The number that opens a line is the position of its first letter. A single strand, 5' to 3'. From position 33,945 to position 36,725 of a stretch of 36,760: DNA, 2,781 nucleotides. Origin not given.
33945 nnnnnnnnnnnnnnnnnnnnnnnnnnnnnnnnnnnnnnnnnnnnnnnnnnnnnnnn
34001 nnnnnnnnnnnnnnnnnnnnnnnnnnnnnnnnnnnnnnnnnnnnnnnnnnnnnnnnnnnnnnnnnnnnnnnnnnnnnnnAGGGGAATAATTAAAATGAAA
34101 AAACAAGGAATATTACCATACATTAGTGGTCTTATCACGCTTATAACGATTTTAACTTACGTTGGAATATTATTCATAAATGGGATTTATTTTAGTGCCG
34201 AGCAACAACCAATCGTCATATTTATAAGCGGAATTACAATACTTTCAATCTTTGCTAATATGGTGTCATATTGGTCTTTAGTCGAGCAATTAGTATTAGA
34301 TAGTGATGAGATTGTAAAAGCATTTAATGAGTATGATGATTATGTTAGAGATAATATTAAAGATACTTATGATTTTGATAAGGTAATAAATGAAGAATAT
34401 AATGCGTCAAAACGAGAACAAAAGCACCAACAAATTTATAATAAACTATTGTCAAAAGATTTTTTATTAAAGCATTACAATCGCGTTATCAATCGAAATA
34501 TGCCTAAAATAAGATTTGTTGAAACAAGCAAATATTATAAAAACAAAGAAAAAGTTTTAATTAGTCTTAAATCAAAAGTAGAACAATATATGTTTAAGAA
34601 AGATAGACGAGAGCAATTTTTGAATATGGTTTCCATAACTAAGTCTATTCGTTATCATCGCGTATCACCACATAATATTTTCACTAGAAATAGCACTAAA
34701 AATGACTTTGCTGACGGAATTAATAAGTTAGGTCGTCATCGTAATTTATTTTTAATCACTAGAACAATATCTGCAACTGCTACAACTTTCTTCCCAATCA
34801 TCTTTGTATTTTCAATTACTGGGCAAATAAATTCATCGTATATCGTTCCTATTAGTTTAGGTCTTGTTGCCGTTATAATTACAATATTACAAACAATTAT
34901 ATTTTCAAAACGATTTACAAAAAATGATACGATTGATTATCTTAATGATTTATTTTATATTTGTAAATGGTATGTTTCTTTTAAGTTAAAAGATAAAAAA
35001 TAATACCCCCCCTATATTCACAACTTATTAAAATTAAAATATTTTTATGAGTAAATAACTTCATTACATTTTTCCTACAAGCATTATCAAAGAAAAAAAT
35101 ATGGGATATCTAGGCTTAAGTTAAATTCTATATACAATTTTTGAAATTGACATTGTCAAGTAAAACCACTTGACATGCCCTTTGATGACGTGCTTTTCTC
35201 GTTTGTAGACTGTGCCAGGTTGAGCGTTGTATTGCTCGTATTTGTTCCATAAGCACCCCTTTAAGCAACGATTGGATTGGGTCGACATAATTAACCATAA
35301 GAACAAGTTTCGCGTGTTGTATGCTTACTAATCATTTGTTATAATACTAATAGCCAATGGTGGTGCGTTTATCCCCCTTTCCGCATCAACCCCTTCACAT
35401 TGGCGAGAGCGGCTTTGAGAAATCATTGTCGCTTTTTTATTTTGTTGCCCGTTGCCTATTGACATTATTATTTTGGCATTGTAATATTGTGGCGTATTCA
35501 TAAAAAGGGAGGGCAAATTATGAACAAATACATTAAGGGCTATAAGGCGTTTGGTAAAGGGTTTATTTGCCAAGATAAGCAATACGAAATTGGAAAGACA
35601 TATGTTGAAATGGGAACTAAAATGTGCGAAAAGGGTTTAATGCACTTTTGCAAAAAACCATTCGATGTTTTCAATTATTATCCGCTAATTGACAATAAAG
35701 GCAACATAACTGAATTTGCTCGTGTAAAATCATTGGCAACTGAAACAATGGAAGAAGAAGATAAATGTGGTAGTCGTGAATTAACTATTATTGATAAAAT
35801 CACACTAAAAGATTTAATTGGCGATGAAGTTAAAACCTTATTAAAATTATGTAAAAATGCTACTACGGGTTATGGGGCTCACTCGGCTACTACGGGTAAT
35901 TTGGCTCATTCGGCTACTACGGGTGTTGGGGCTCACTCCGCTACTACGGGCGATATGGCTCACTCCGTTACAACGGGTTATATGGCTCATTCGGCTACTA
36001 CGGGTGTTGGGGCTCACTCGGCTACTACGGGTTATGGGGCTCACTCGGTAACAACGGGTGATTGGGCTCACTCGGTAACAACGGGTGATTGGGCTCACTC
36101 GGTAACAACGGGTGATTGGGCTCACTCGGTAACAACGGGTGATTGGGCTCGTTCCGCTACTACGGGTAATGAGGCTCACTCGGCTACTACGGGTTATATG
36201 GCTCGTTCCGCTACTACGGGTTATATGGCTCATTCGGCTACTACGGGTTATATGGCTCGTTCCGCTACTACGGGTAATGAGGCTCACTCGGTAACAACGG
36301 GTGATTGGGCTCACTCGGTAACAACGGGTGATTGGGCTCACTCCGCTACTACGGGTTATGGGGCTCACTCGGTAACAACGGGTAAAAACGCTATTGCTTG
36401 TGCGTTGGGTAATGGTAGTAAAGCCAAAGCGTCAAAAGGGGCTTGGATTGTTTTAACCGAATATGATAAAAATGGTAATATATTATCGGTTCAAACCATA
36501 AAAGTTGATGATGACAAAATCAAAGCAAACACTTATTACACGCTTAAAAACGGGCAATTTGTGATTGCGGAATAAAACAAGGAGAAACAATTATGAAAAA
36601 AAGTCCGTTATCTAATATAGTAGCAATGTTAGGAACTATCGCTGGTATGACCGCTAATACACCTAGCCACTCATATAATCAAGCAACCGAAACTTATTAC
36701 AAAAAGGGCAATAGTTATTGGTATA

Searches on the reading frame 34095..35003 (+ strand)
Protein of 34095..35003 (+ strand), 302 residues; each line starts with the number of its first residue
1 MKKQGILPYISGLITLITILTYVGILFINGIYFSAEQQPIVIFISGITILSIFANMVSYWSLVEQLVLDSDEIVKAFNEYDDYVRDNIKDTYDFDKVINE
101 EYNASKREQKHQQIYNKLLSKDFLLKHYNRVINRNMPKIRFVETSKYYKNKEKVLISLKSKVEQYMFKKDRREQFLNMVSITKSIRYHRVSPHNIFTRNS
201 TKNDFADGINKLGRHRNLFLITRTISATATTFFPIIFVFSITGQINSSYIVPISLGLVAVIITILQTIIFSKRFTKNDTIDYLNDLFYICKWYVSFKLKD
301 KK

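Call 10: search_protein_families(library=pfam, proteins=[window:34095-35003:+], max_evalue=0.01)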
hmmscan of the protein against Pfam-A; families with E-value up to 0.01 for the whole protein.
window:34095-35003:+ (302 aa): 0 families

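Call 30: find_encoding_contigs(protein=window:34095-35003:+, flank=10000, max_places=10)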
Protein window:34095-35003:+ (302 aa): 2 contigs read that carry it; 2 places shown.
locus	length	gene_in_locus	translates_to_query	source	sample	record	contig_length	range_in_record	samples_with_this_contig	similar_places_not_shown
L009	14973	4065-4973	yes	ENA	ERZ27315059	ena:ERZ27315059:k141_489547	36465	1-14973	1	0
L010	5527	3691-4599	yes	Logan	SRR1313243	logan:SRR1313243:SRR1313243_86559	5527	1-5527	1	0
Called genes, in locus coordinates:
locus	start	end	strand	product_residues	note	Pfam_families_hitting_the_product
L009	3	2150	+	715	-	?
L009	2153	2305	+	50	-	-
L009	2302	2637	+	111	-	-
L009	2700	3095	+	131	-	-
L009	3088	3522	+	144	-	-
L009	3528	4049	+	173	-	-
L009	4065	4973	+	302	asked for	-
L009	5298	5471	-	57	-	-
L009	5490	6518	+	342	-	PF24703:DUF7666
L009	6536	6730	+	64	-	-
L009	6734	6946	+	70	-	-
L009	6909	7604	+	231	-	PF09588:YqaJ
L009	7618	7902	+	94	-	-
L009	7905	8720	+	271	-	PF07083:DUF1351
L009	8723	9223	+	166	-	-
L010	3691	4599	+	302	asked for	-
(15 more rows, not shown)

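Call 36: find_related_loci(query=window:34095-35003:+, collection=viral_contigs, flank=10000)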
Query window:34095-35003:+ (302 aa) in viral_contigs; peptide patterns used: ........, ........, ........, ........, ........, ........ (x = any residue, [..] = any of these).
7 stretches matched a pattern, but none encodes a relative of the query by tblastn (E <= 1e-3).

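Call 55: search_protein_families(library=phrogs, proteins=[window:34095-35003:+], max_evalue=0.01)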
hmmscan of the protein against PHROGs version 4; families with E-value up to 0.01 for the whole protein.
window:34095-35003:+ (302 aa): 1 family
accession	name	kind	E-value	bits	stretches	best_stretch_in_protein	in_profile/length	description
phrog_8756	-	unknown function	0.0069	17.7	0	182-233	9-58/97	-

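Call 59: find_homologous_proteins(query=window:34095-35003:+, max_evalue=0.00001)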
Query window:34095-35003:+ (302 aa): 9 proteins with E <= 0.00001 among 1323 candidates.
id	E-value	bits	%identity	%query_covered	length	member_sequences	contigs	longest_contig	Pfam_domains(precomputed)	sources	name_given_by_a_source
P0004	6.4e-187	638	98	100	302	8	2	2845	-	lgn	-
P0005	8.2e-138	477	73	98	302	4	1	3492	-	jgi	-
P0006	3.7e-132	458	69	100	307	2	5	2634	-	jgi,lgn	-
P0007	2.5e-123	429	65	99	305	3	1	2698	-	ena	-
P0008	7.9e-123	427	66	98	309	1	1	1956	-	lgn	-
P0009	5.0e-122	425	66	98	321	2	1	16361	-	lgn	-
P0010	6.5e-121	421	63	99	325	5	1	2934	-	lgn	-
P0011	3.6e-117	409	62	98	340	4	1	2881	-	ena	-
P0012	7.5e-115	401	62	99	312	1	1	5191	-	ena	-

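Call 60: find_encoding_contigs(protein=P0009, flank=10000, max_places=3)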
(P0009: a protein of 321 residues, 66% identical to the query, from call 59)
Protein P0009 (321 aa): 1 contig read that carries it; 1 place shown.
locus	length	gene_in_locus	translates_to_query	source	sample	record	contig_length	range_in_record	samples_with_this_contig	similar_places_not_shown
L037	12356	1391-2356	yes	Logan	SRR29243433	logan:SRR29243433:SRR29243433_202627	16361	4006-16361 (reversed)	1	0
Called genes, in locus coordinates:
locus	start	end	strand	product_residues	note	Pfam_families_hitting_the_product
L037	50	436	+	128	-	-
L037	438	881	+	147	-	-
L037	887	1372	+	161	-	-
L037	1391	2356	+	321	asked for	-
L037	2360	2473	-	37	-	-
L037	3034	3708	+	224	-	PF09588:YqaJ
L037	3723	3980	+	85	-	-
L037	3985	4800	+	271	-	PF07083:DUF1351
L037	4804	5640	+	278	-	PF03837:RecT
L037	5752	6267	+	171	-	-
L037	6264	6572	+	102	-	-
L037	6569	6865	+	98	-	-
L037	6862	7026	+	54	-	-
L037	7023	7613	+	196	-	-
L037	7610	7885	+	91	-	-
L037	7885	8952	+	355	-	-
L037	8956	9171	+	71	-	-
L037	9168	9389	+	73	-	-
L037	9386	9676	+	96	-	-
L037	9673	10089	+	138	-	-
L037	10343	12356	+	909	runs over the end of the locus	PF13403:Hint_2 (weak), PF14890:Intein_splicing, PF14528:LAGLIDADG_3 (weak), PF00145:DNA_methylase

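Call 61: find_encoding_contigs(protein=P0012, flank=5000, max_places=3)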
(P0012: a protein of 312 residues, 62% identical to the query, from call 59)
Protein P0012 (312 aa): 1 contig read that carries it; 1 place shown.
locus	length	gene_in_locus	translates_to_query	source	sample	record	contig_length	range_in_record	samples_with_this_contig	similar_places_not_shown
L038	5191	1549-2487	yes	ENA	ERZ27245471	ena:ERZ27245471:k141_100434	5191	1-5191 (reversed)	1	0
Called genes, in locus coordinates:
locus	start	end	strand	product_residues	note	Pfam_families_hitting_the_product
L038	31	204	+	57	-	-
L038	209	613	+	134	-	-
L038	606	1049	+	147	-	-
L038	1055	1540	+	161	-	-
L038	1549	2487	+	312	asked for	-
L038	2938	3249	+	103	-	-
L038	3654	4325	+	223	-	PF09588:YqaJ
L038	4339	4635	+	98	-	-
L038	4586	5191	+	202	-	?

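Call 62: find_encoding_contigs(protein=P0005, flank=5000, max_places=3)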
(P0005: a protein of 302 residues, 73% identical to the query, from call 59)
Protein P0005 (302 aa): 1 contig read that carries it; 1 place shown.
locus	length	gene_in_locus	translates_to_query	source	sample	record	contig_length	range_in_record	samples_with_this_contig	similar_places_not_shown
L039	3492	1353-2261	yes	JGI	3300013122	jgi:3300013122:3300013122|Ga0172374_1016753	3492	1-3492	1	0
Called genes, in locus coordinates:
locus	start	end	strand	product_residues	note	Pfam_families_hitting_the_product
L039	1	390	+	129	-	?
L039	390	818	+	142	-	-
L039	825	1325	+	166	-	-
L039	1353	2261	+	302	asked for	-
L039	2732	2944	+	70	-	-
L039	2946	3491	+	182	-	?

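Call 71: find_encoding_contigs(protein=P0006, flank=3000, max_places=6)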
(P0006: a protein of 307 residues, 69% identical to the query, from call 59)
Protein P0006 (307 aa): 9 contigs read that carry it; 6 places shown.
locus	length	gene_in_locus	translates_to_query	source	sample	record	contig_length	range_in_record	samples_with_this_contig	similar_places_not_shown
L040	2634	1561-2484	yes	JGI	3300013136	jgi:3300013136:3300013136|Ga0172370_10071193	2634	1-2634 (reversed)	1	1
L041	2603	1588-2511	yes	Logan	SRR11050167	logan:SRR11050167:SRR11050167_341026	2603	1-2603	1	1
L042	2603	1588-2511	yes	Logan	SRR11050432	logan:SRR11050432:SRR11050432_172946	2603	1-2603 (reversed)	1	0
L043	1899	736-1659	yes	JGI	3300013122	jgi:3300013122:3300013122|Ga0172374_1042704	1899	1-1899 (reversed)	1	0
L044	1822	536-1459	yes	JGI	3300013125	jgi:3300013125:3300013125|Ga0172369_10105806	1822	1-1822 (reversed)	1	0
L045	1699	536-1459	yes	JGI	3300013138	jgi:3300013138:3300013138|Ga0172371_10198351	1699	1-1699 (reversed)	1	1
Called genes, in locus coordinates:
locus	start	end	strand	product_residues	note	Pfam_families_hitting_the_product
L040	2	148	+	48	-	?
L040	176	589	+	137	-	-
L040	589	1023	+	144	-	-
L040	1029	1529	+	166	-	-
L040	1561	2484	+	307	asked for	-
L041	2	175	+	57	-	?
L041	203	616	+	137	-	-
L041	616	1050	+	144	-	-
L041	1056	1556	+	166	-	-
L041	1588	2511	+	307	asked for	-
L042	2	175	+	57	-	?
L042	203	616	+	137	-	-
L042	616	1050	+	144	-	-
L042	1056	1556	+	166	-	-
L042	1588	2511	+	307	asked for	-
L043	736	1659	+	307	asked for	-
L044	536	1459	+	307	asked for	-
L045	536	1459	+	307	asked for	-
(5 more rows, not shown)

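Call 72: find_encoding_contigs(protein=P0010, flank=3000, max_places=4)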
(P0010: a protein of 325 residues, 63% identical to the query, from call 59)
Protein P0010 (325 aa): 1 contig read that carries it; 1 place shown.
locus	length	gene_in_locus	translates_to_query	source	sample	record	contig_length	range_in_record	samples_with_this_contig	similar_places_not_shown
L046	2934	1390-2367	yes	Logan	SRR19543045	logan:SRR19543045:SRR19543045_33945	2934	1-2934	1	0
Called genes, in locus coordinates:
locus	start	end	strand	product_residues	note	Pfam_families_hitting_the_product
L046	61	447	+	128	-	-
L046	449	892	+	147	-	-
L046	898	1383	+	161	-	-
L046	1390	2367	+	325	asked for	-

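Call 73: find_encoding_contigs(protein=P0011, flank=3000, max_places=4)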
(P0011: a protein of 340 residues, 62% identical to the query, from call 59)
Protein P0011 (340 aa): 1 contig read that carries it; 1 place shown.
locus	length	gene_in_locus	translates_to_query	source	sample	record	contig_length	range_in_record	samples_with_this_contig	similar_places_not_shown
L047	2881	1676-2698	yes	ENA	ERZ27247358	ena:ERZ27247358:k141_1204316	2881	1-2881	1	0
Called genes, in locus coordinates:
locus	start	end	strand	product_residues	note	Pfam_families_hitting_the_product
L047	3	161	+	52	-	?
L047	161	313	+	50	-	-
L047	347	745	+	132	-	-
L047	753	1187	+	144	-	-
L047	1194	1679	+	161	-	-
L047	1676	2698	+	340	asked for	-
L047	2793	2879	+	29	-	?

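Call 79: search_protein_families(library=pfam, proteins=[L037:7885-8952:+, L037:7023-7613:+], max_evalue=0.01)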
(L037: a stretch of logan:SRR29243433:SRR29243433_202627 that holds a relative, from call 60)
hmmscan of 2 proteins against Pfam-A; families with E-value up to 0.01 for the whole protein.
L037:7885-8952:+ (355 aa): 0 families

L037:7023-7613:+ (196 aa): 1 family
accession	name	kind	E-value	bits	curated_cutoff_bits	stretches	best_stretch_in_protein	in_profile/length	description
PF04266.20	ASCH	-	0.00032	21.8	21.2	1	7-45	1-39/103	ASCH domain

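Call 94: search_protein_families(library=ncbifam, proteins=[window:34095-35003:+], max_evalue=0.01)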
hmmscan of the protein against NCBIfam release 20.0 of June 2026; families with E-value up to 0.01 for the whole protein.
window:34095-35003:+ (302 aa): 3 families
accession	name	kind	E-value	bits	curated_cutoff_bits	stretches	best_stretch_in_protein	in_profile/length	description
TIGR04402.2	mob_CxxC_CxxC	subfamily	0.00065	20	70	1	11-113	26-131/180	mobilome CxxCx(11)CxxC protein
NF033634.1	SLATT_1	domain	0.0039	17.1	41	0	210-274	15-77/132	SLATT domain-containing protein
TIGR01996.1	PTS-II-BC-sucr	equivalog_domain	0.004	15.9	559.3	1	209-278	143-212/461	sucrose-specific PTS transporter subunit IIBC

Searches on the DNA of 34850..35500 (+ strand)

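Call 8: search_dna_similar(query=window:34900-35400:+, collection=phages, mode=distant, max_rows=30)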
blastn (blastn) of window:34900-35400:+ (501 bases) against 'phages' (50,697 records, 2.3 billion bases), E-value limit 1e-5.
No match.

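Call 27: search_rna_families(source=window, start=34850, end=35500, threshold=evalue, max_evalue=10, show_alignments=3)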
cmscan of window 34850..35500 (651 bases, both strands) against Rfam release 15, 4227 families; matches with E-value up to 10: 4.
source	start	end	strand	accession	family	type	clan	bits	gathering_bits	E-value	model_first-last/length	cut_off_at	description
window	34905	34975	+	RF02548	Oskar_OES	Cis-reg;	-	18.3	46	2.7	1-67/67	no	Oocyte entry signal (OES) from oskar mRNA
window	35239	35309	-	RF02288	TtnuCD11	Gene; snRNA; snoRNA; CD-box;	-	13.8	70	1.8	1-74/74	no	Tetrahymena snoRNA TtnuCD11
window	35091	35160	+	RF01844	SmY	Gene; snRNA; splicing;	-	12.3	39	5.6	1-80/80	no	SmY spliceosomal RNA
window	34862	34918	+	RF01894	PCA3_2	Gene; lncRNA;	-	9.2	100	2.5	1-409/409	no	Prostate cancer antigen RNA 3 conserved region 2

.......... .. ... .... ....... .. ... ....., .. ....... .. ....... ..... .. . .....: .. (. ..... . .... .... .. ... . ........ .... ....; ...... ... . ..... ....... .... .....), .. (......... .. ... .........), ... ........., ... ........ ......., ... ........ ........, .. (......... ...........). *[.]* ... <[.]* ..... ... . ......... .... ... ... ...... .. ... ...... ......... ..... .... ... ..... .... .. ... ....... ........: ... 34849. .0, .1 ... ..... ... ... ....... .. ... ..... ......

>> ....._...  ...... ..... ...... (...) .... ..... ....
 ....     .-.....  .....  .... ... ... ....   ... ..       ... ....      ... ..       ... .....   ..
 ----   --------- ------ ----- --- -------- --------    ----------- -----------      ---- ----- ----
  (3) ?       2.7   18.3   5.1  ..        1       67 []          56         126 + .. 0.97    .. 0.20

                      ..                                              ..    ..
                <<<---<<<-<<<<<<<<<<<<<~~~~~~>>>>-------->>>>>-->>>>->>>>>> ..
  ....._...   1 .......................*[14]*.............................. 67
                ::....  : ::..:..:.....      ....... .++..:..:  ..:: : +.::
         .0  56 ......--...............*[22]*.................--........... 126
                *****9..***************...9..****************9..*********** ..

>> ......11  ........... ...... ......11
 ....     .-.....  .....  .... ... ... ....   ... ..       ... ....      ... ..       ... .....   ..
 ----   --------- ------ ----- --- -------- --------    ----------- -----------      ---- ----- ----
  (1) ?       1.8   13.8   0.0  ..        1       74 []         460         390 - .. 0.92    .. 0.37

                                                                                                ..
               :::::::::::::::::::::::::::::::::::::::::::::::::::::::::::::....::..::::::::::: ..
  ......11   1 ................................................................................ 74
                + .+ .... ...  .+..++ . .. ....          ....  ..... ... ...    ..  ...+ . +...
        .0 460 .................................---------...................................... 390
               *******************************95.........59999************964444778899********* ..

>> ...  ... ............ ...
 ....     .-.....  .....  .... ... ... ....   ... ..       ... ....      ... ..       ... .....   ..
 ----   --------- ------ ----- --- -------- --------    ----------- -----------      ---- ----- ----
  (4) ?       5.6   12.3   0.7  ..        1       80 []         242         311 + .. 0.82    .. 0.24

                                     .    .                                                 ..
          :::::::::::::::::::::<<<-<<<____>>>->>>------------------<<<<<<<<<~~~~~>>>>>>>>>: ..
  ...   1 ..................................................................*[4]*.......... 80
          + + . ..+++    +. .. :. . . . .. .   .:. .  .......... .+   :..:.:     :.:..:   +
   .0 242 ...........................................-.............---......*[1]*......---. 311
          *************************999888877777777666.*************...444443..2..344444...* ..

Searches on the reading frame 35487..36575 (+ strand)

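Call 10: search_protein_families(library=pfam, proteins=[window:35487-36575:+], max_evalue=0.01)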
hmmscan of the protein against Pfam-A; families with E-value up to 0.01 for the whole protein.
window:35487-36575:+ (362 aa): 1 family
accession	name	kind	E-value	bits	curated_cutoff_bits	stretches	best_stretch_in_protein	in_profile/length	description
PF24703.2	DUF7666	-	1.3e-20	74.1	27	1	16-111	1-93/95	Domain of unknown function (DUF7666)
